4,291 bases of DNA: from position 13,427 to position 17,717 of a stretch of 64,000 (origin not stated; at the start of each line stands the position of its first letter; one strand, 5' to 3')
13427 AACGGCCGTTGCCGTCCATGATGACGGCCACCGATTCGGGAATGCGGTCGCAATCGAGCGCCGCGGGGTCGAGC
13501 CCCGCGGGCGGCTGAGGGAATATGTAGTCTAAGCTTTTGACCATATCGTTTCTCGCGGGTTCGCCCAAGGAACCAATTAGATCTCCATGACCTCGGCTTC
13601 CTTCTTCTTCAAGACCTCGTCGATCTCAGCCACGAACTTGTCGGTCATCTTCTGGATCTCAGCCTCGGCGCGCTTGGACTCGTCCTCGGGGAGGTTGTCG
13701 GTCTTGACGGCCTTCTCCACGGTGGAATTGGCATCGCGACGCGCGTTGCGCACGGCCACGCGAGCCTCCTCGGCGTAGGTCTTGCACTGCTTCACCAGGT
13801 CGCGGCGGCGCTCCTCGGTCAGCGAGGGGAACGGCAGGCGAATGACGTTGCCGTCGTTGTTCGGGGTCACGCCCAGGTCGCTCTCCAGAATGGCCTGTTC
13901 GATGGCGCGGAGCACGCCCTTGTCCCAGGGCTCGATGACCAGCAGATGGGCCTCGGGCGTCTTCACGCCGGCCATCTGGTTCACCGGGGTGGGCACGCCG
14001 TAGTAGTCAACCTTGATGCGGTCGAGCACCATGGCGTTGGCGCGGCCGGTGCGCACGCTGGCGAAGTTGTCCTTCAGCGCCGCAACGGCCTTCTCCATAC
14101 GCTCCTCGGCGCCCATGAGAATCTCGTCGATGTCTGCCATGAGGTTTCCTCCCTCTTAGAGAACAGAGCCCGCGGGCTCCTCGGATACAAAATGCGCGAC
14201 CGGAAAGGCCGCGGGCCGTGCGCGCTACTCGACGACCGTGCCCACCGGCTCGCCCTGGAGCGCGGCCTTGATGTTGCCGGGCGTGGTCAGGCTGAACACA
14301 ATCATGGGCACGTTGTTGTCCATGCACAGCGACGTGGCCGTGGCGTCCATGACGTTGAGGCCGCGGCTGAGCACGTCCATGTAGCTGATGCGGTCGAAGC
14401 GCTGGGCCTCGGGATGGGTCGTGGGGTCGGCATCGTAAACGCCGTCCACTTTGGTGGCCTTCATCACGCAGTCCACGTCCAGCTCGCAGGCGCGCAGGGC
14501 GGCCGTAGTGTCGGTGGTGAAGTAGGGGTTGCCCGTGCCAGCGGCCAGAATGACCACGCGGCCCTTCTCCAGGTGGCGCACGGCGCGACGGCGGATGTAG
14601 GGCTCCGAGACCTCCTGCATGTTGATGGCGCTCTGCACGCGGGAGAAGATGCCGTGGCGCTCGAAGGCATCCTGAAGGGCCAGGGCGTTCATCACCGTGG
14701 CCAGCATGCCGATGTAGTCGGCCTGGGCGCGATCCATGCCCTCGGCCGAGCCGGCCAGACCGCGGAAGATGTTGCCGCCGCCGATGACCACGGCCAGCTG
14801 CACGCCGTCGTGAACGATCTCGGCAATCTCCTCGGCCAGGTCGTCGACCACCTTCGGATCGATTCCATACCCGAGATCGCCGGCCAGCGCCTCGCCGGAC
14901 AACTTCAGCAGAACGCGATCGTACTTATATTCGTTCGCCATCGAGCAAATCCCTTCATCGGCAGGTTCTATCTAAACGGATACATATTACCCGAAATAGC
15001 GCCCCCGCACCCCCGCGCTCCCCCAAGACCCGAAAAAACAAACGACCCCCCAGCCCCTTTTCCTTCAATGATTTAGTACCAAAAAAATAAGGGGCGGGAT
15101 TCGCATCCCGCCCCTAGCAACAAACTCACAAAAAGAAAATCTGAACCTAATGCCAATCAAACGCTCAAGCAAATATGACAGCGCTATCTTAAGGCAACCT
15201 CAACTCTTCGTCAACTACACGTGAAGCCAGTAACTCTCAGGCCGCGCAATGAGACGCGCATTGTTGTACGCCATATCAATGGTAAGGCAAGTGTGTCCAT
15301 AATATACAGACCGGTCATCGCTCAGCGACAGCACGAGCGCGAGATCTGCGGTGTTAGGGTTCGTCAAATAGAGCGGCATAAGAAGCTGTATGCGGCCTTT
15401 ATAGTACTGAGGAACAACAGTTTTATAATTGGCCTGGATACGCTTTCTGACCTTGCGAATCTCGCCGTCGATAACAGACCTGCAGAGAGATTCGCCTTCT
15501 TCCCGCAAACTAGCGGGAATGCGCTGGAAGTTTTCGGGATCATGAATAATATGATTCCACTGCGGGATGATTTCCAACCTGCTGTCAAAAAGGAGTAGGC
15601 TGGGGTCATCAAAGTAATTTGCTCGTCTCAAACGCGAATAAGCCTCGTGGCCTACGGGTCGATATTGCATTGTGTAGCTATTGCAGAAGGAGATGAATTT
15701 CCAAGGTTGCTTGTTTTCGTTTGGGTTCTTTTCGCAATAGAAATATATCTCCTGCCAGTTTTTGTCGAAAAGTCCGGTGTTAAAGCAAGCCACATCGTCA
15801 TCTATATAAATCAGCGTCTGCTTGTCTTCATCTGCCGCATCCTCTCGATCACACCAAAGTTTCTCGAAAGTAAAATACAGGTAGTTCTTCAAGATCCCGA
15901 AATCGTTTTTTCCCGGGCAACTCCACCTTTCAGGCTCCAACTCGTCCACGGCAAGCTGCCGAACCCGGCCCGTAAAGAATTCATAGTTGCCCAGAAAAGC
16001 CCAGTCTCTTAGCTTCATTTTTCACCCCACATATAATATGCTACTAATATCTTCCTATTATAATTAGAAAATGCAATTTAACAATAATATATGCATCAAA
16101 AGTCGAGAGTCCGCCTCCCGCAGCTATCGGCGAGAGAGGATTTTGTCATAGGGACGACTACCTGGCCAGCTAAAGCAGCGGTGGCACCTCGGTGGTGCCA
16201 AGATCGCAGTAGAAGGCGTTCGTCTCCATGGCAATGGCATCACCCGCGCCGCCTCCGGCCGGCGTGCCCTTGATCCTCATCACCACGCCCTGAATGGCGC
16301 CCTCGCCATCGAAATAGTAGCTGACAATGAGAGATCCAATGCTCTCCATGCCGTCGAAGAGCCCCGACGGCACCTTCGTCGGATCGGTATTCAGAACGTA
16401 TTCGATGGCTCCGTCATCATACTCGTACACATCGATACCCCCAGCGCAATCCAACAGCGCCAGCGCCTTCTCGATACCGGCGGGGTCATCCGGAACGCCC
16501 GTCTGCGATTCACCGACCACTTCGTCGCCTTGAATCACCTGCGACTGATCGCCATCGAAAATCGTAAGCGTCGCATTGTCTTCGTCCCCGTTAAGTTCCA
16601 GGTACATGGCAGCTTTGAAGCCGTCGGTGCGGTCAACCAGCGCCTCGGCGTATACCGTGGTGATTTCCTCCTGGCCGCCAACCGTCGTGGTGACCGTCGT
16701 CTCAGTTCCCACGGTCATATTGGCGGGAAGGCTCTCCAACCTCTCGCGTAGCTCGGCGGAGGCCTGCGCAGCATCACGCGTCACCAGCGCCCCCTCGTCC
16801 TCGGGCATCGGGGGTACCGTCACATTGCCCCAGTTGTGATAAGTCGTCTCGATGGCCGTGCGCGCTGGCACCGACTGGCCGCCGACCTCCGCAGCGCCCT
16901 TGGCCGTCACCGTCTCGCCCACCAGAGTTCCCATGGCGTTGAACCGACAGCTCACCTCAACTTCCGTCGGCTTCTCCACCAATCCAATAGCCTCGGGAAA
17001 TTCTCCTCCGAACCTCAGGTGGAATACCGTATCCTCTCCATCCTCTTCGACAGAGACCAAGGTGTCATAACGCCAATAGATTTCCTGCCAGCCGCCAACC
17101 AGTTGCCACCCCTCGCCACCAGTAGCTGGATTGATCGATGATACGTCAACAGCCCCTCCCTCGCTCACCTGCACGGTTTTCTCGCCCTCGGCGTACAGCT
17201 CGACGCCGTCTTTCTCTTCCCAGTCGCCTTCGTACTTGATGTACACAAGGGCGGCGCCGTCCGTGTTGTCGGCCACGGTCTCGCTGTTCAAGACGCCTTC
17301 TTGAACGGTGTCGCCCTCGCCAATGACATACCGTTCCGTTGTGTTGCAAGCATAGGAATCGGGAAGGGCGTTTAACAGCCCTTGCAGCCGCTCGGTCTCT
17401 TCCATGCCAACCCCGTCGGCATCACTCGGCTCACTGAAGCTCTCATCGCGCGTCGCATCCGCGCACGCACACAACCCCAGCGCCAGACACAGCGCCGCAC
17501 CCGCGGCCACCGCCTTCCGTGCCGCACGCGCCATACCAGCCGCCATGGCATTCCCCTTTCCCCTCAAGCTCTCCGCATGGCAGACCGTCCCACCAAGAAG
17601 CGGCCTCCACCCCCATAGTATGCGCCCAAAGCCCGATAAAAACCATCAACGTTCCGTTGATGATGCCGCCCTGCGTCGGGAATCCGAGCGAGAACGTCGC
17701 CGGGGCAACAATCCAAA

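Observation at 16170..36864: Candidate new system: radical-SAM RiPP operon wired to an Rhs polymorphic toxin through a shared operator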

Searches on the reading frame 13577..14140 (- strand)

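Call 88: search_protein_families(library=pfam, proteins=[window:13577-14140:-], max_evalue=0.01)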
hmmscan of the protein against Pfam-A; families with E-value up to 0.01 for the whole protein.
window:13577-14140:- (187 aa): 2 families
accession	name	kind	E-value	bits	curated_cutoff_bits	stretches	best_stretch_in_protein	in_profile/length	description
PF01765.24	RRF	-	1.1e-67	227.4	29.7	1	22-185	1-164/164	Ribosome recycling factor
PF12685.13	SpoIIIAH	-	0.0011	19.3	30.6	1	116-170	77-131/191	SpoIIIAH-like protein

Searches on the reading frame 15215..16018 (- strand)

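Call 12: search_protein_families(library=pfam, proteins=[window:15215-16018:-], max_evalue=0.01)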
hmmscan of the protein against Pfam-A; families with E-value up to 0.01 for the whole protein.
window:15215-16018:- (267 aa): 1 family
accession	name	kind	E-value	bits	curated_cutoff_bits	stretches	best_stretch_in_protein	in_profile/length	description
PF12873.12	DUF3825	-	2.9e-64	217.4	27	1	27-264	5-238/238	Domain of unknown function (DUF3825)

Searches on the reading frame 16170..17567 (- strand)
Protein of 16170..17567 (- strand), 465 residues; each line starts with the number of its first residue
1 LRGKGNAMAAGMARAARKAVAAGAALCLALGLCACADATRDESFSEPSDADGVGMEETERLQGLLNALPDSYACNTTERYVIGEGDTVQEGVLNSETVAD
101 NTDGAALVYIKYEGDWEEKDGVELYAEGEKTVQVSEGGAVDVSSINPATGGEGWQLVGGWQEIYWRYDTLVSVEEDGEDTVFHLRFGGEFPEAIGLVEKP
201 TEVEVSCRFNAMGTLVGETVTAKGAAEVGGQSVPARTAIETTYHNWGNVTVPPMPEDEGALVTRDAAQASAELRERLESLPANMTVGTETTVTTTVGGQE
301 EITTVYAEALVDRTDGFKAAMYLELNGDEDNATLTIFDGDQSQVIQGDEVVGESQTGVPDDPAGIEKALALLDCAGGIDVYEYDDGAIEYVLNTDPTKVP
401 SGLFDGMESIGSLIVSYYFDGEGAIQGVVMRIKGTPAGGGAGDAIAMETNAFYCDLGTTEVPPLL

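Call 12: search_protein_families(library=pfam, proteins=[window:16170-17567:-], max_evalue=0.01)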
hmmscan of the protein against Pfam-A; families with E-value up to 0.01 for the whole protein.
window:16170-17567:- (465 aa): 0 families

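Call 13: search_protein_families(library=ncbifam, proteins=[window:16170-17567:-], max_evalue=0.01)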
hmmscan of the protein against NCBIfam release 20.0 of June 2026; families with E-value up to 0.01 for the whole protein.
window:16170-17567:- (465 aa): 0 families

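Call 99: find_homologous_proteins(query=window:16170-17567:-, max_evalue=0.00001)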
Query window:16170-17567:- (465 aa): 3 proteins with E <= 0.00001 among 8000 candidates.
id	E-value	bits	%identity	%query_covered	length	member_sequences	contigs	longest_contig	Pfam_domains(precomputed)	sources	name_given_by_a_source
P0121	6.9e-285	963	95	98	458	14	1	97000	-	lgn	-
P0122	1.3e-103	365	46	88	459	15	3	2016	-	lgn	-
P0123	1.9e-100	355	42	98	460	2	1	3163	-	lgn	-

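Call 101: find_encoding_contigs(protein=P0121, flank=10000, max_places=2)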
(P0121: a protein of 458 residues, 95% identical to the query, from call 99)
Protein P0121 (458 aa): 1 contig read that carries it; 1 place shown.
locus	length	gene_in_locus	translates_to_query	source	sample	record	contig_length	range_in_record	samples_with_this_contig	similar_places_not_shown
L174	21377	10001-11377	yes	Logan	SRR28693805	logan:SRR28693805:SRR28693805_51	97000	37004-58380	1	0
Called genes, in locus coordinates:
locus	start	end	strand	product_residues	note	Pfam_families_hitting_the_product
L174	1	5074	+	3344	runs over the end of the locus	PF24517:CBM96, PF20148:DUF6531, PF05593:RHS_repeat, PF05593:RHS_repeat, PF25023:TEN_YD-shell, PF05593:RHS_repeat, PF25023:TEN_YD-shell, PF05593:RHS_repeat, +15 more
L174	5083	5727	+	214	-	-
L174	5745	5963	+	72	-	PF13443:HTH_26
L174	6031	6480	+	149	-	PF14024:DUF4240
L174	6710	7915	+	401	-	-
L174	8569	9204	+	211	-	-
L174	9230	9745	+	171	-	-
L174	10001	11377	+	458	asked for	-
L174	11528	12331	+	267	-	PF12873:DUF3825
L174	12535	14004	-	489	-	PF00196:GerE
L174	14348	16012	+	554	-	PF07992:Pyr_redox_2 (faint), PF00890:FAD_binding_2, PF01266:DAO, PF03486:HI0933_like (faint), PF12831:FAD_oxidored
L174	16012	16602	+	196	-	-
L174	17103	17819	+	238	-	PF00696:AA_kinase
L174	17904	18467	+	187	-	PF01765:RRF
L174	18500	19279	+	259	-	PF01255:Prenyltransf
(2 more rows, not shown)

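Call 109: search_protein_representatives(protein=window:16170-17567:-)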
Query: 465 residues. Proteins with E-value up to 0.001 (for the whole library): 22; up to 1e-10: 17; up to 1e-30: 10. The best 22 are listed.
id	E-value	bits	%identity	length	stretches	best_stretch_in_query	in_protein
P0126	1.6e-125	435.9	98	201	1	12-212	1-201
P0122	4.0e-104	365.4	45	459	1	18-463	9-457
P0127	2.3e-76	273.9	38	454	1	15-463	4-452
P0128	3.0e-73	263.6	40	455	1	17-464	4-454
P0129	4.6e-70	253.1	36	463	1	15-463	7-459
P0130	8.0e-50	186.4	33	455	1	18-463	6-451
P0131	6.2e-46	173.6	32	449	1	17-464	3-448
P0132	5.0e-40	154.1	30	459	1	15-461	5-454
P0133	1.0e-38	149.7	29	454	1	21-462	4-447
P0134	2.9e-33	131.8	29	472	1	15-462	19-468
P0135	1.9e-29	119.2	32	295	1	174-461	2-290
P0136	4.7e-28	114.6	37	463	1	263-464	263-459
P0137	9.9e-26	107.0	37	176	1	315-464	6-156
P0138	7.6e-25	104.0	28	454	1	20-462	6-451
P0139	8.8e-17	77.5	39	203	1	319-429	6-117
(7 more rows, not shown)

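Call 118: predict_structure(alignment_id=A3)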
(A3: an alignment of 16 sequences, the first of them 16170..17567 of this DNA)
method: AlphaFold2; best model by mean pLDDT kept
length: 465 residues; sequences in the alignment: 16
mean_pLDDT: 80.1   pTM: 0.74
mean pLDDT of the five models: 80.1, 78.9, 77.8, 76.7, 75.3
residues with pLDDT >= 90: 223; 70-90: 155; 50-70: 22; < 50: 65
segments of 3 or more residues with pLDDT < 50: 1-51, 150-163
pLDDT, mean of each block of 10 residues (from residue 1): 34 30 27 25 33 73 86 92 84 91 83 80 88 89 73 38 59 92 80 81 91 92 85 91 93 95 90 95 94 90 94 91 92 92 90 78 87 90 95 86 81 92 94 86 88 93 89
secondary structure, 60 per line:
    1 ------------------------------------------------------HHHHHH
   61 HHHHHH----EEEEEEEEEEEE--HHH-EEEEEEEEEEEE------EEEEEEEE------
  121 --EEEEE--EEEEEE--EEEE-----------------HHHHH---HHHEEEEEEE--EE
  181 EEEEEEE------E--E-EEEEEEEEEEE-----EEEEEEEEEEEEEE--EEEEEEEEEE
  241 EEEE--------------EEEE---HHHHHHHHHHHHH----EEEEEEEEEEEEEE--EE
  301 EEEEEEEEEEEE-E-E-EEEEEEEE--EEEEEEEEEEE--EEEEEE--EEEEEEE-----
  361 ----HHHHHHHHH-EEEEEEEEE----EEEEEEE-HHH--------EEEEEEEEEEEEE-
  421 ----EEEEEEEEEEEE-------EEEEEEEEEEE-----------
elements in order: H55-66 E71-82 E89-100 E107-114 E123-127 E130-135 E138-141 H159-163 E170-176 E179-187 E199-209 E215-228 E231-244 E259-262 H266-278 E283-296 E299-312 E318-325 E328-338 E341-346 E349-355 H365-373 E375-383 E388-394 E407-419 E425-436 E444-454

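Call 120: fold_search(model_id=the predicted structure, library=pdb)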
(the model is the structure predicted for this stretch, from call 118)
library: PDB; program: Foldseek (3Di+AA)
matches with E <= 10: 1299; with E <= 0.001: 29
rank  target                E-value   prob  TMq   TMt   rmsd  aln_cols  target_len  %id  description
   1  2w7q_A                1.6e-06  1.00  0.23  0.43   7.4       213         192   15  Structure of Pseudomonas aeruginosa LolA (released 2009-12-29)
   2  2w7q_B                3.8e-05  1.00  0.20  0.40   7.6       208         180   14  Structure of Pseudomonas aeruginosa LolA (released 2009-12-29)
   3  2o62_A                4.9e-05  0.98  0.14  0.21  19.9       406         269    9  CRYSTAL STRUCTURE OF A PROTEIN WITH UNKNOWN FUNCTION FROM DUF3598 FAMILY (NPUN_R4044) FROM NOSTOC PUNCTIFORME PCC 7310 (released 2007-02-13)
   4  4ki3_I                7.6e-05  1.00  0.22  0.42   7.0       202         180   12  1.70 Angstrom resolution crystal structure of outer-membrane lipoprotein carrier protein (lolA) from Yersinia pestis C (released 2013-05-15)
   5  4ki3_A                1.0e-04  1.00  0.20  0.42   7.1       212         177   13  1.70 Angstrom resolution crystal structure of outer-membrane lipoprotein carrier protein (lolA) from Yersinia pestis C (released 2013-05-15)
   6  4ki3_D                1.2e-04  1.00  0.22  0.44   6.6       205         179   12  1.70 Angstrom resolution crystal structure of outer-membrane lipoprotein carrier protein (lolA) from Yersinia pestis C (released 2013-05-15)
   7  4ki3_K                1.2e-04  1.00  0.19  0.39   8.8       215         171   13  1.70 Angstrom resolution crystal structure of outer-membrane lipoprotein carrier protein (lolA) from Yersinia pestis C (released 2013-05-15)
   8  3buu_B                1.4e-04  1.00  0.19  0.32  14.1       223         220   12  Crystal structure of LolA superfamily protein NE2245 from Nitrosomonas europaea (released 2008-01-22)
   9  2ich_A                1.4e-04  0.87  0.14  0.19  21.4       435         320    8  CRYSTAL STRUCTURE OF A PUTATIVE ATTH (NE1406) FROM NITROSOMONAS EUROPAEA AT 2.00 A RESOLUTION (released 2006-10-03)
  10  7z6w                  1.7e-04  1.00  0.21  0.39   7.3       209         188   10  Complex of E. coli LolA and lipoprotein (released 2022-09-07)
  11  4kr8_B                1.8e-04  0.41  0.10  0.12  25.5       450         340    9  Salmonella typhi OmpF complex with Daunomycin (released 2014-05-28)
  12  6f3z_B                1.9e-04  1.00  0.22  0.45   7.0       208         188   14  Complex of E. coli LolA and periplasmic domain of LolC (released 2018-07-25)
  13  3pqs                  2.2e-04  0.66  0.14  0.13  23.4       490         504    8  The crystal structures of porcine pathogen ApH87_TbpB (released 2011-02-02)
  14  2y0k                  2.5e-04  0.35  0.10  0.11  26.8       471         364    8  Crystal Structure of Pseudomonas Aeruginosa OpdO (released 2011-12-21)
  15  3szv                  2.9e-04  0.30  0.09  0.11  26.2       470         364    9  Crystal structure of Pseudomonas aeruginosa OccK3 (OpdO) (released 2012-02-08)
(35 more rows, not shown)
